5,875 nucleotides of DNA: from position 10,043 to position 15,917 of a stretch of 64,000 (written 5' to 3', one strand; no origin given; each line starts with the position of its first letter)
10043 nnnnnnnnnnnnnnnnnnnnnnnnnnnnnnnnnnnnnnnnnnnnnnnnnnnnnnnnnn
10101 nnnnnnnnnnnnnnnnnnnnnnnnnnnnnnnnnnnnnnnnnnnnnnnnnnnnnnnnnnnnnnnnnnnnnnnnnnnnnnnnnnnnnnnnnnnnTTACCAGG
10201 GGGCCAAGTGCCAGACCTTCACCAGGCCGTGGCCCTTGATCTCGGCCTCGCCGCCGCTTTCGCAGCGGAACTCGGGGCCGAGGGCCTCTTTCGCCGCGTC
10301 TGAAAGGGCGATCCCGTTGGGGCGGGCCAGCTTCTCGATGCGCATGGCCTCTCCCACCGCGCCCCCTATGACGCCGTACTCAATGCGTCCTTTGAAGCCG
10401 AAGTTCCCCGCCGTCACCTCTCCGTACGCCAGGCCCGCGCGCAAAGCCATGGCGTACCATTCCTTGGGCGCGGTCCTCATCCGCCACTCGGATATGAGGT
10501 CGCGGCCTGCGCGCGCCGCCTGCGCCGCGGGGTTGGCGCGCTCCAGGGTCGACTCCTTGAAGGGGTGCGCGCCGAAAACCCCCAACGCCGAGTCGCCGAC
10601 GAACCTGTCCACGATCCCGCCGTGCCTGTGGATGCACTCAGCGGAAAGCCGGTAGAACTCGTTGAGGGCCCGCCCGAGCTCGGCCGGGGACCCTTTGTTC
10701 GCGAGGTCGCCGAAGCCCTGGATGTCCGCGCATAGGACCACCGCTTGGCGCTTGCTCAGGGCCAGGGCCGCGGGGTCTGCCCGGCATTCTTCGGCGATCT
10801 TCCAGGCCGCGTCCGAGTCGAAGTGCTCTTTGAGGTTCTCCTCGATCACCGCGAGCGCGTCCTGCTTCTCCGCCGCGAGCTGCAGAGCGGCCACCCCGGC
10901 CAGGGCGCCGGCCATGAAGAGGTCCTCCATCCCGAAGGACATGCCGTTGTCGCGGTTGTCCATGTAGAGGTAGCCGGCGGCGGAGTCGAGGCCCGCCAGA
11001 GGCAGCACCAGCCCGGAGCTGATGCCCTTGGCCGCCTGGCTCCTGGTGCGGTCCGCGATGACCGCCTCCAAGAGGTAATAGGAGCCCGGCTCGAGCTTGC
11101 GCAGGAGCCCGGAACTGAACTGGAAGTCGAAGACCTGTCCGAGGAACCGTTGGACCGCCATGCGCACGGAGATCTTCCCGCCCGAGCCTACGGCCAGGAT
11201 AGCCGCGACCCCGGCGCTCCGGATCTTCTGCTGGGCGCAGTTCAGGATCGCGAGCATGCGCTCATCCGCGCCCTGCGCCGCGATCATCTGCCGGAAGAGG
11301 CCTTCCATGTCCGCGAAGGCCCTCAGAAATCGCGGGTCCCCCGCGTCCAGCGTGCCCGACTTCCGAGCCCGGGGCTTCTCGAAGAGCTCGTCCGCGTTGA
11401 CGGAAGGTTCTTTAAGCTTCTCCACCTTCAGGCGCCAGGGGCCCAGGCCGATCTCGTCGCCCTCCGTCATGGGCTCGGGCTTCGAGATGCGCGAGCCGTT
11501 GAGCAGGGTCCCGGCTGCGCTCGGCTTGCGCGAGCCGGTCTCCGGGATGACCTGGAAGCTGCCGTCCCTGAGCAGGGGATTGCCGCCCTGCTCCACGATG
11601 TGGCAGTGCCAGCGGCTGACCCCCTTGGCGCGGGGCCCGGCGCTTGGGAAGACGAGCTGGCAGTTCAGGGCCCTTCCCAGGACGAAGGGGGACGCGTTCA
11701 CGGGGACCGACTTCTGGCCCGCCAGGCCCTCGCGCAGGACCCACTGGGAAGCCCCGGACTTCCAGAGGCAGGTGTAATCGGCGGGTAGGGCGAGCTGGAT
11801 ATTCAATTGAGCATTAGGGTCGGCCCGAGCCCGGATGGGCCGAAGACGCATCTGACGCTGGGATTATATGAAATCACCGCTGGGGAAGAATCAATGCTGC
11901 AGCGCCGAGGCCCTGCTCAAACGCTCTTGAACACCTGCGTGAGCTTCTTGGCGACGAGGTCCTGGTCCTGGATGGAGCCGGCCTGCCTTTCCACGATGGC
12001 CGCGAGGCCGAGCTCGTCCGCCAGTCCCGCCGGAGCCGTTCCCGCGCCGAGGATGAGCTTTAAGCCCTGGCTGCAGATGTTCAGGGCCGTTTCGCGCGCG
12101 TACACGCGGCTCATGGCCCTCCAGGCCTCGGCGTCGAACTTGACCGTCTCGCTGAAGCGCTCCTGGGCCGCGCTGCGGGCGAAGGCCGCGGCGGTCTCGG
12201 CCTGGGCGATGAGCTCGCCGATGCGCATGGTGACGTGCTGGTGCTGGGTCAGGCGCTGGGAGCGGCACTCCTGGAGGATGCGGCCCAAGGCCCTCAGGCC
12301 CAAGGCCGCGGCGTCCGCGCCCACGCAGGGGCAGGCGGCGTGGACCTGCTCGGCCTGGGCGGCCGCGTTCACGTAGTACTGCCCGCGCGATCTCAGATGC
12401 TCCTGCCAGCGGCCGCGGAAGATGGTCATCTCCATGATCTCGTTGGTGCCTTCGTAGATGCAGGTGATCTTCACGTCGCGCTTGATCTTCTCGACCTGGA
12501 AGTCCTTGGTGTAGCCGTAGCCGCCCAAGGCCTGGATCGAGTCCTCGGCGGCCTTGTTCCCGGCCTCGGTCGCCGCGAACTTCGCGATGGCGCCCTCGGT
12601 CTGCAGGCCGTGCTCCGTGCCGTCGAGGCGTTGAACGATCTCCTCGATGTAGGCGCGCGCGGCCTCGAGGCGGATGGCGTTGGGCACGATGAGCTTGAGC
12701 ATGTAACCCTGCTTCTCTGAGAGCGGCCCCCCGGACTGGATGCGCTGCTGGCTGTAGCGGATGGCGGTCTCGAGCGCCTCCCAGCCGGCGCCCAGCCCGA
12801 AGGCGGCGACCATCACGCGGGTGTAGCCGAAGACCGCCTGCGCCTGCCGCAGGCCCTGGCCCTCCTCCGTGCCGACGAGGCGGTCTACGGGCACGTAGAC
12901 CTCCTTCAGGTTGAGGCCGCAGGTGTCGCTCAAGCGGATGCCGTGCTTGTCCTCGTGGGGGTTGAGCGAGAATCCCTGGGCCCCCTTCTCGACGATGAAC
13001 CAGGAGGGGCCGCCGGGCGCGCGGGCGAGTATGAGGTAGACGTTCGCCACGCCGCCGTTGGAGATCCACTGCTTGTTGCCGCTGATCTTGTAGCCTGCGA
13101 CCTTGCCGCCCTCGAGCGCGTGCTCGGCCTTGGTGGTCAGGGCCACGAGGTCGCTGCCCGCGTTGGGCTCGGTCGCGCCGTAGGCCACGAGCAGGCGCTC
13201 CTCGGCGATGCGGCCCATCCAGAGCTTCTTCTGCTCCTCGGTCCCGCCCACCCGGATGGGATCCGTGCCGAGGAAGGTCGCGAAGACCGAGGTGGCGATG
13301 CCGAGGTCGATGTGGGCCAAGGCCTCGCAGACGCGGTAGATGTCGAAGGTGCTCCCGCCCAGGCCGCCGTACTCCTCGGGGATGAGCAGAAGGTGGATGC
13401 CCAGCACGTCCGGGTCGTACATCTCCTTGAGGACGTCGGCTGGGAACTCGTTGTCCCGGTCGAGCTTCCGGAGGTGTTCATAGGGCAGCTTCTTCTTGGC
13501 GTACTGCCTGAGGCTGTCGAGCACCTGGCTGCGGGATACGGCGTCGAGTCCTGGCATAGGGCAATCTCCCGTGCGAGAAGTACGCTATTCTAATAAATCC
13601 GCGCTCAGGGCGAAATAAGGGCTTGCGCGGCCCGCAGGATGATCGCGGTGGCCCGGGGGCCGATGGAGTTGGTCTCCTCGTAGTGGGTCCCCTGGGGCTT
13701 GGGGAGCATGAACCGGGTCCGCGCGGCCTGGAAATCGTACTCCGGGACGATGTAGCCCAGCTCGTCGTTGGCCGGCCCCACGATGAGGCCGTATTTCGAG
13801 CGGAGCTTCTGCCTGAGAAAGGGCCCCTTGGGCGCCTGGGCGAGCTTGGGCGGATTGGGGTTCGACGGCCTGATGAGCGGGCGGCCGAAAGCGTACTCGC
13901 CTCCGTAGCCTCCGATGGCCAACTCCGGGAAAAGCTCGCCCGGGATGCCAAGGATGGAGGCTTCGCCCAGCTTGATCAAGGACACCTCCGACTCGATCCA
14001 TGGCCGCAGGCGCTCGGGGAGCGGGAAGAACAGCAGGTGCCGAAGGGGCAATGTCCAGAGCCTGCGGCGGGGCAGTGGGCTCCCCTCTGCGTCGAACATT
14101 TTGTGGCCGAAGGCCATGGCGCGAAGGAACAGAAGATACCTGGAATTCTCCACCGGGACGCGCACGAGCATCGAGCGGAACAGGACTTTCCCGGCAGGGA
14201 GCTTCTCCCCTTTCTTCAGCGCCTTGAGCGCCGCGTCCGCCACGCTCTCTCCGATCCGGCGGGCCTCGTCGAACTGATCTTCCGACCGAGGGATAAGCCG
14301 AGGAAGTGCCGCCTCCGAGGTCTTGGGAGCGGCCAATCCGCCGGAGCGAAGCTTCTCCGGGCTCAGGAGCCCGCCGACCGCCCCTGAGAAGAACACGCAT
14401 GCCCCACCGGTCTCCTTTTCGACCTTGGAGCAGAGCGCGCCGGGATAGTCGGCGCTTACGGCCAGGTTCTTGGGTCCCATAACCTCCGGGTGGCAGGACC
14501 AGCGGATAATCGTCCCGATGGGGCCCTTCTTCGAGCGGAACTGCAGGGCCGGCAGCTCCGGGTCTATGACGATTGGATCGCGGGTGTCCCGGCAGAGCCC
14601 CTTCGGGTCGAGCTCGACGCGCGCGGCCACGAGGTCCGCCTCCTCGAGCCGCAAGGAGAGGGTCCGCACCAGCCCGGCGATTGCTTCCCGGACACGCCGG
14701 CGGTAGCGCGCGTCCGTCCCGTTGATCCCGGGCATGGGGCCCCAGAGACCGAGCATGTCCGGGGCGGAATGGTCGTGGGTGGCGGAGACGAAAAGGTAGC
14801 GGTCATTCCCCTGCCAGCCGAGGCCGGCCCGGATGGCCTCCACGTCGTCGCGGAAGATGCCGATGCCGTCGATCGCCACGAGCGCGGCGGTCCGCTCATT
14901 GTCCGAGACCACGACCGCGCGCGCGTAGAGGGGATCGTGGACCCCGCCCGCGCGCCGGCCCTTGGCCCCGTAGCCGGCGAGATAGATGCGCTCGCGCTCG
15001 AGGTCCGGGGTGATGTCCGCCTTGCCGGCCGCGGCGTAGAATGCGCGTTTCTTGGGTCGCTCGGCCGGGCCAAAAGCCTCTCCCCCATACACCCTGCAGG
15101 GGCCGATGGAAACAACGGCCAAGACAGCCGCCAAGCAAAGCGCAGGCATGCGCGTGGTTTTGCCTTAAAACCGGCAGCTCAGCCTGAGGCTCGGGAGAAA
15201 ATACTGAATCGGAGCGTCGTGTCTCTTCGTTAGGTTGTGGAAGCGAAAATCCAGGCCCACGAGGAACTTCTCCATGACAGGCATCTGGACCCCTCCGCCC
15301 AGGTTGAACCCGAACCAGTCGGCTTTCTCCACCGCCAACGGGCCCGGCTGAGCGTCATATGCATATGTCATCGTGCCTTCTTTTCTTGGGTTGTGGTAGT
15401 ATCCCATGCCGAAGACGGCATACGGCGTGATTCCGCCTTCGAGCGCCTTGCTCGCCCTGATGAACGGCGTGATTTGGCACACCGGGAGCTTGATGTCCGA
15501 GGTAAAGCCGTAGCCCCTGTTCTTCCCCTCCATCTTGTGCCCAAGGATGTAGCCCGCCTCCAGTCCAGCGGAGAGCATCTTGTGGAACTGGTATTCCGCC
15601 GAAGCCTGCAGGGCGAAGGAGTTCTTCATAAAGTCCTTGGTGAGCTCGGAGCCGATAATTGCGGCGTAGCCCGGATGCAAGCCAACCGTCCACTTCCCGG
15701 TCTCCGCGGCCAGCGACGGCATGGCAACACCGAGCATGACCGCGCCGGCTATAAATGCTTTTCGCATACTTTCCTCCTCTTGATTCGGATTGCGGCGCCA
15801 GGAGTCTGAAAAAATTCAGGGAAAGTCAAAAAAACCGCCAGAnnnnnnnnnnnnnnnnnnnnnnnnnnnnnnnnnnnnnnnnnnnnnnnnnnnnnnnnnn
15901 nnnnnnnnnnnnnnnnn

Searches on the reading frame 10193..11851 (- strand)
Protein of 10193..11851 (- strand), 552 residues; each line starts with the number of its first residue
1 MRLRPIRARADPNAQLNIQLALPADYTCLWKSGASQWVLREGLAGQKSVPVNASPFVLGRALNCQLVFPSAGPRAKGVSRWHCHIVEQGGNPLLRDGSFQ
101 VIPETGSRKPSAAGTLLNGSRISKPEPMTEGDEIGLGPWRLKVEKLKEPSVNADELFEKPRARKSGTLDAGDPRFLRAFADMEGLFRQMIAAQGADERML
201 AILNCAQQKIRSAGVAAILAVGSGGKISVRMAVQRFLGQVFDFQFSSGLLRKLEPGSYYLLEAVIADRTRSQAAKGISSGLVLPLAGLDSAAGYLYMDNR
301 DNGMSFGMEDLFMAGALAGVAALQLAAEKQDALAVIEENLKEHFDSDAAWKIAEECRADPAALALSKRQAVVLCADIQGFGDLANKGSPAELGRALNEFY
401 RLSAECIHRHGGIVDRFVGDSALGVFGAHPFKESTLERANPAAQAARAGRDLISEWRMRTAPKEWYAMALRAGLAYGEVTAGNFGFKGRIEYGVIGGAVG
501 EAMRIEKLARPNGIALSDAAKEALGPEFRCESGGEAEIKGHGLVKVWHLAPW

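Call 91: search_protein_families(library=pfam, proteins=[window:10193-11851:-], max_evalue=0.00001)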
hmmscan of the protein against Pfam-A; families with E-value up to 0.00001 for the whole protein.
window:10193-11851:- (552 aa): 2 families
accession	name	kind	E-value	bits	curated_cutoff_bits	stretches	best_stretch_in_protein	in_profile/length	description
PF00211.25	Guanylate_cyc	-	1.1e-13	51.7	21.9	1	369-549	8-181/183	Adenylate and Guanylate cyclase catalytic domain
PF00498.31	FHA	-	7.2e-09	36.4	20.7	1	57-137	2-67/67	FHA domain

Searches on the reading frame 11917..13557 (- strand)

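Call 91: search_protein_families(library=pfam, proteins=[window:11917-13557:-], max_evalue=0.00001)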
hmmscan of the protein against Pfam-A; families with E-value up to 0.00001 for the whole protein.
window:11917-13557:- (546 aa): 5 families
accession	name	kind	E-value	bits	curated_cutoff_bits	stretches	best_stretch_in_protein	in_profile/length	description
PF00441.29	Acyl-CoA_dh_1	-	2e-32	112.9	22.4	1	233-381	1-147/150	Acyl-CoA dehydrogenase, C-terminal domain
PF02771.21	Acyl-CoA_dh_N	-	1.9e-20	73.7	22.9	1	11-119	6-111/113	Acyl-CoA dehydrogenase, N-terminal domain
PF02770.24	Acyl-CoA_dh_M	-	4.8e-20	72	33.3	1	125-220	1-97/97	Acyl-CoA dehydrogenase, middle domain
PF08028.16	Acyl-CoA_dh_2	-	1.1e-12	48.8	22.7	1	249-372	2-133/134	Acyl-CoA dehydrogenase, C-terminal domain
PF22924.1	ACOX_C_alpha1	-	2.7e-08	34.3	27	0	322-379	107-164/169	Acyl-CoA oxidase, C-alpha1 domain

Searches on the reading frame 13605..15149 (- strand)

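Call 91: search_protein_families(library=pfam, proteins=[window:13605-15149:-], max_evalue=0.00001)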
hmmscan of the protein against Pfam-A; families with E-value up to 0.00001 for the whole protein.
window:13605-15149:- (514 aa): 1 family
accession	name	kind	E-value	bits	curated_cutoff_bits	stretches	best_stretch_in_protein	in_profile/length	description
PF04734.18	Ceramidase_alk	-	3.6e-11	42.8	32.1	1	40-250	4-233/509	Neutral/alkaline non-lysosomal ceramidase, N-terminal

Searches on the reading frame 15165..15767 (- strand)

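Call 61: search_protein_families(library=pfam, proteins=[window:15165-15767:-], max_evalue=0.01)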
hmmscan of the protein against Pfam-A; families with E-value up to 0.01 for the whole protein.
window:15165-15767:- (200 aa): 1 family
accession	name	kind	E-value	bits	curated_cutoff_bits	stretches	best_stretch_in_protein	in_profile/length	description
PF13505.12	OMP_b-brl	-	1.2e-10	42.3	28.7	1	9-181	4-157/175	Outer membrane protein beta-barrel domain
